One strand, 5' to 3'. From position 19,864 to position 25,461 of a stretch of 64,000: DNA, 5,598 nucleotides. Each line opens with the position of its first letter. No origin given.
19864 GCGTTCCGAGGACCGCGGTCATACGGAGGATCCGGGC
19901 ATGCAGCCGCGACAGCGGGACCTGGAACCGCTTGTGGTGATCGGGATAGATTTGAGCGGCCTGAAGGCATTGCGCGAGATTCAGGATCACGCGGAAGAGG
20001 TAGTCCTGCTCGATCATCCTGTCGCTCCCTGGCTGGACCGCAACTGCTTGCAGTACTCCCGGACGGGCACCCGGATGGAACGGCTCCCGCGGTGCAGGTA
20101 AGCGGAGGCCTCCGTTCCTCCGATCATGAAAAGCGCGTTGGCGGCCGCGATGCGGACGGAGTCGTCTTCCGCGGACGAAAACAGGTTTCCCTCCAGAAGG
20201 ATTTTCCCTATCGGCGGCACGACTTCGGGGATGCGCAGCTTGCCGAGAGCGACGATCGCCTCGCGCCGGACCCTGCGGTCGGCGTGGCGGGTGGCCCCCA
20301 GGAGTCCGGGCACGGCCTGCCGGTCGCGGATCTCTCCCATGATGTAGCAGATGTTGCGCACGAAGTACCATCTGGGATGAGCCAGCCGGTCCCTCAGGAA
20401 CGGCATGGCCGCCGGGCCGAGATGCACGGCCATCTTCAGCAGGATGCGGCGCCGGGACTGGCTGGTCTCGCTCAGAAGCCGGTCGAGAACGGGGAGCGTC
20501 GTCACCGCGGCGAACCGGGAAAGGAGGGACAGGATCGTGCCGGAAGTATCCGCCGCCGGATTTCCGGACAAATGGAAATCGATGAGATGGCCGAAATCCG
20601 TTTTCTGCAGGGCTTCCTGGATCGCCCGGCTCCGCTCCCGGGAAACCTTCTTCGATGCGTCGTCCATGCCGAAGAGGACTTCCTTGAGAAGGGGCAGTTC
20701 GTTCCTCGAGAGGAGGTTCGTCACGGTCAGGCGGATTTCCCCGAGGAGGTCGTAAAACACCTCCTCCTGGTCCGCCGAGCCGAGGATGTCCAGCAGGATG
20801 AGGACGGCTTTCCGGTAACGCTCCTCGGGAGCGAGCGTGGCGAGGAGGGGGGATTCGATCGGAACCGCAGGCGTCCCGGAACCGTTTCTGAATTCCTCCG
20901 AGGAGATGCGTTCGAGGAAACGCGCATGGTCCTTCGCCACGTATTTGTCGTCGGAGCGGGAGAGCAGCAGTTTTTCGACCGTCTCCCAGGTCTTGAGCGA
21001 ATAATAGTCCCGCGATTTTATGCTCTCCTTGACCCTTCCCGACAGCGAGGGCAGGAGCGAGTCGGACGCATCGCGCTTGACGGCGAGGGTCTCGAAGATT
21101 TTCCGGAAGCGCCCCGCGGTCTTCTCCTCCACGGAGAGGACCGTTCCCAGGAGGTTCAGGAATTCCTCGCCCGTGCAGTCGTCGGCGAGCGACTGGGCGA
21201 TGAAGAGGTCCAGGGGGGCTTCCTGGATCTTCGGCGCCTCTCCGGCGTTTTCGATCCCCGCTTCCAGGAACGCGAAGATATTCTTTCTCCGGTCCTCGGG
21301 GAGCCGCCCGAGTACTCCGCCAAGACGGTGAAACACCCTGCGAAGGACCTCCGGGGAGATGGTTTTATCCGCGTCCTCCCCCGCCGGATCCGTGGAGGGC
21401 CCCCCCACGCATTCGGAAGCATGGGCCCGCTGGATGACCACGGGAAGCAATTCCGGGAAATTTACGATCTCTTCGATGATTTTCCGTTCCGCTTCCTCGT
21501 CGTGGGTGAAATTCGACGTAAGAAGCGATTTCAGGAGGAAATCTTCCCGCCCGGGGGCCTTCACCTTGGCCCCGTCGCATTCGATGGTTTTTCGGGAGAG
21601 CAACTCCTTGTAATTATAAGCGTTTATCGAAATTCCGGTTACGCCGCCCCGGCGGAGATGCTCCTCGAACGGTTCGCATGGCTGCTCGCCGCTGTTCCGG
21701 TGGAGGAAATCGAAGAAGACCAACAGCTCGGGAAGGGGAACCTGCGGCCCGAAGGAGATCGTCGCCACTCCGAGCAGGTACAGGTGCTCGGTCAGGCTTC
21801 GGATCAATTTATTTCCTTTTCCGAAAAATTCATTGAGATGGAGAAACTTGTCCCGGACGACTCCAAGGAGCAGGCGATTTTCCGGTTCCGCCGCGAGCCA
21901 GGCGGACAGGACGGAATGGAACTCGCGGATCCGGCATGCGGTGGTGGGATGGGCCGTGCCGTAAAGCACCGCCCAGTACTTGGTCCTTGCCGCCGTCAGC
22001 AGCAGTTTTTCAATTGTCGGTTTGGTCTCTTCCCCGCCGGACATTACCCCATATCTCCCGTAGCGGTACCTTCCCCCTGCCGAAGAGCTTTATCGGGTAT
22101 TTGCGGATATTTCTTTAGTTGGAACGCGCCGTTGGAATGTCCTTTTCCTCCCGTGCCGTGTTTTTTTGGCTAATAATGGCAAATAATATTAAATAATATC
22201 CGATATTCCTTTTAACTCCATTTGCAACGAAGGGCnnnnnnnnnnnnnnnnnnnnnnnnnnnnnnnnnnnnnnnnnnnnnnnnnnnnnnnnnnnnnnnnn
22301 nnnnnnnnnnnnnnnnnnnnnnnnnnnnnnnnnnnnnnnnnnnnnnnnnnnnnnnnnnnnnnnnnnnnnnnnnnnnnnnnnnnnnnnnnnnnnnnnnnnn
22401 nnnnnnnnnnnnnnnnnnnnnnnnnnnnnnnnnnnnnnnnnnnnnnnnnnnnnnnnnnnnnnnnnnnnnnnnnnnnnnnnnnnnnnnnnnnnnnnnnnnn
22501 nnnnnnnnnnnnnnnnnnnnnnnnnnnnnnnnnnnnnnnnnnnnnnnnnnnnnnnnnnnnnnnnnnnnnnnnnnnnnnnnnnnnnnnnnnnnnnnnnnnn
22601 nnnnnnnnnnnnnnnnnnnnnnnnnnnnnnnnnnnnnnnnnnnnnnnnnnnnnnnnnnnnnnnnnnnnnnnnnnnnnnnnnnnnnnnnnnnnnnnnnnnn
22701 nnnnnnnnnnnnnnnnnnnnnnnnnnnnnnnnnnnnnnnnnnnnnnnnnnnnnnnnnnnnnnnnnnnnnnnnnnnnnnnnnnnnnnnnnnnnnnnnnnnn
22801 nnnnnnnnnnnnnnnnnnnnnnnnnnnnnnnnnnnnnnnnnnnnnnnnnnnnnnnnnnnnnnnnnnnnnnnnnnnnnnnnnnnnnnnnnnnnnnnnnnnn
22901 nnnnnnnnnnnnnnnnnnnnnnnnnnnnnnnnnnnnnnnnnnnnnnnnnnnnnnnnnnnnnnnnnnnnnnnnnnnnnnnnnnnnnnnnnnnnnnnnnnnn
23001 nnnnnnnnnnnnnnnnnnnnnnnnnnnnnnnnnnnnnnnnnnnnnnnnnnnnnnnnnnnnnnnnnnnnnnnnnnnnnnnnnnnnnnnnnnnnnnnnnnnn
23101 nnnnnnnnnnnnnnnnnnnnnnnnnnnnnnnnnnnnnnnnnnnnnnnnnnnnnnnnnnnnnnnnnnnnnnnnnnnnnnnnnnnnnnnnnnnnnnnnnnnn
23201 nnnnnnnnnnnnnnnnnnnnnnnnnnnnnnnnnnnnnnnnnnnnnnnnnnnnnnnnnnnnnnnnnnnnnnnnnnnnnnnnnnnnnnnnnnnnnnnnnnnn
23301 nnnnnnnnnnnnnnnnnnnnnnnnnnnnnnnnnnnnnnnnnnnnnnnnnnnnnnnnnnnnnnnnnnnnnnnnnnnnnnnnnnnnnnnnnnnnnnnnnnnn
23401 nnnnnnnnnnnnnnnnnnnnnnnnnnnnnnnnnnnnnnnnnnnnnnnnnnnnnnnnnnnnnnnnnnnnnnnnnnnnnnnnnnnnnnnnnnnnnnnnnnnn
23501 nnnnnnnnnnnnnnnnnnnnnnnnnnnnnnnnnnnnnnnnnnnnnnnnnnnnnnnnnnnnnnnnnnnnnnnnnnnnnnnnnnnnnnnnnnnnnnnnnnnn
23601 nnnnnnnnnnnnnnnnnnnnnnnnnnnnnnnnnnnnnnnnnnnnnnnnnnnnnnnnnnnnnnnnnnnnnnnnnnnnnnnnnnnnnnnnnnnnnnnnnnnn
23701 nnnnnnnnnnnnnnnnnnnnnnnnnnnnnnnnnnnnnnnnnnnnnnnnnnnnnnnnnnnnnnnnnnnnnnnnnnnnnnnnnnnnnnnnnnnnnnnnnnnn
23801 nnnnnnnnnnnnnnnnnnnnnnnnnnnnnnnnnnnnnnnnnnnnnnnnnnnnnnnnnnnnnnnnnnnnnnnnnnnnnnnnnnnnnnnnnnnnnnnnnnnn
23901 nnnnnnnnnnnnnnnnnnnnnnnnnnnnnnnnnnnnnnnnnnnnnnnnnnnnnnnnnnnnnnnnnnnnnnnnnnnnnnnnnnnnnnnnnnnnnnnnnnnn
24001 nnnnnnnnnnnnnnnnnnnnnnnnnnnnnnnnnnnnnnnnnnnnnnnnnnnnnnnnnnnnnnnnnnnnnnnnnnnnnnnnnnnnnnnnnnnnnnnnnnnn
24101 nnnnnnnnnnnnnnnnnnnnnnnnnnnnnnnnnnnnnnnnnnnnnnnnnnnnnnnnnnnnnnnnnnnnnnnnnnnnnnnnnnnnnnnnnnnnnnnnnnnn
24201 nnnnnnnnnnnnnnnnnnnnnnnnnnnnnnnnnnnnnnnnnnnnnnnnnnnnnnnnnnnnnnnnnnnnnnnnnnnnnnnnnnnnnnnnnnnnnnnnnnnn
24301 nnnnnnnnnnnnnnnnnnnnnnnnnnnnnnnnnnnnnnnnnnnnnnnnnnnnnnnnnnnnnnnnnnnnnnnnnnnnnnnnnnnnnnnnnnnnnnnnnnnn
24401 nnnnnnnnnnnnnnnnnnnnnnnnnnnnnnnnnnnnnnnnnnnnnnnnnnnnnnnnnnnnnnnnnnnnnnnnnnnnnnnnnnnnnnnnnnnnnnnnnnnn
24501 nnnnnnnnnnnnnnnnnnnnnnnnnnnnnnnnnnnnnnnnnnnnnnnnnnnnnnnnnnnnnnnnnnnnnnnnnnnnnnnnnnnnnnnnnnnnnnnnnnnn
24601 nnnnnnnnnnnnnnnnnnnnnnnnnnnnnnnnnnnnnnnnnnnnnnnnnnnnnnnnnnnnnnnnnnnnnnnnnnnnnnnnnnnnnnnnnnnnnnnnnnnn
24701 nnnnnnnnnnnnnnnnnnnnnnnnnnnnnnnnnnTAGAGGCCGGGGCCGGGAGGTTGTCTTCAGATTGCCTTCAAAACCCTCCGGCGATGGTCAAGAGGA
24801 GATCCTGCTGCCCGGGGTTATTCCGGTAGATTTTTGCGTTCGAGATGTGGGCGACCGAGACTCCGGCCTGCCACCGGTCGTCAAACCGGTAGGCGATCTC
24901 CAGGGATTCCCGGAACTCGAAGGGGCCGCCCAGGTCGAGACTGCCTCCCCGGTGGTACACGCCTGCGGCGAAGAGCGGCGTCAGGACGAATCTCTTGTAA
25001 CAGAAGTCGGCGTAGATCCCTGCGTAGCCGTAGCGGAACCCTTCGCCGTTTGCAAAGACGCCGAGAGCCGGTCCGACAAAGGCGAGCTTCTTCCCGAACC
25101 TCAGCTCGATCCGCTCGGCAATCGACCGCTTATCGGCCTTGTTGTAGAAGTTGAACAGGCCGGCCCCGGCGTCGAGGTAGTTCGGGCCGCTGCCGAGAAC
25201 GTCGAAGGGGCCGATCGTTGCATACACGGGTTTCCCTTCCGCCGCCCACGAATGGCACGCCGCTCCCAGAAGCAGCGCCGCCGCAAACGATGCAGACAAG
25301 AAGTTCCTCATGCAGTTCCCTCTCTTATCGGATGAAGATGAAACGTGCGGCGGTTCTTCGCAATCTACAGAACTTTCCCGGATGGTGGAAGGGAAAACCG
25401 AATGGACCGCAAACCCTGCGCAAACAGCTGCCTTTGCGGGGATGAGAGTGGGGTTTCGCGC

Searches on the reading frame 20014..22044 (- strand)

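Call 13: search_protein_families(library=pfam, proteins=[window:20014-22044:-], max_evalue=0.001)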
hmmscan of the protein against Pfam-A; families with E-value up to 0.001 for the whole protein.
window:20014-22044:- (676 aa): 2 families
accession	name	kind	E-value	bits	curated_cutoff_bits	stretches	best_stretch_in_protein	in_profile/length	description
PF13646.12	HEAT_2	-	2.2e-14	53.9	27.7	1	548-618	2-73/88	HEAT repeats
PF03130.22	HEAT_PBS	-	1.6e-07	31.5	20.9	0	592-616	1-25/27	PBS lyase HEAT-like repeat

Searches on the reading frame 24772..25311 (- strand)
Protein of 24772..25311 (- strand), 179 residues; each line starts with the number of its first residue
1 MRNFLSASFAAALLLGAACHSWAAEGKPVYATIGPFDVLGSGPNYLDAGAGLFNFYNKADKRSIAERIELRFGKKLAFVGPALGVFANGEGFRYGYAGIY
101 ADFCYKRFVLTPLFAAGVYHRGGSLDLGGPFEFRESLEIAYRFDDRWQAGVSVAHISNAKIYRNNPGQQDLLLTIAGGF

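Call 13: search_protein_families(library=pfam, proteins=[window:24772-25311:-], max_evalue=0.001)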
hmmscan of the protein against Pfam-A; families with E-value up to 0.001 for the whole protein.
window:24772-25311:- (179 aa): 1 family
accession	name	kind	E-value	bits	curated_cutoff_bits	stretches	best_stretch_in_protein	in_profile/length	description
PF09411.16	PagL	-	5.3e-13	49.7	23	1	100-167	53-125/136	Lipid A 3-O-deacylase (PagL)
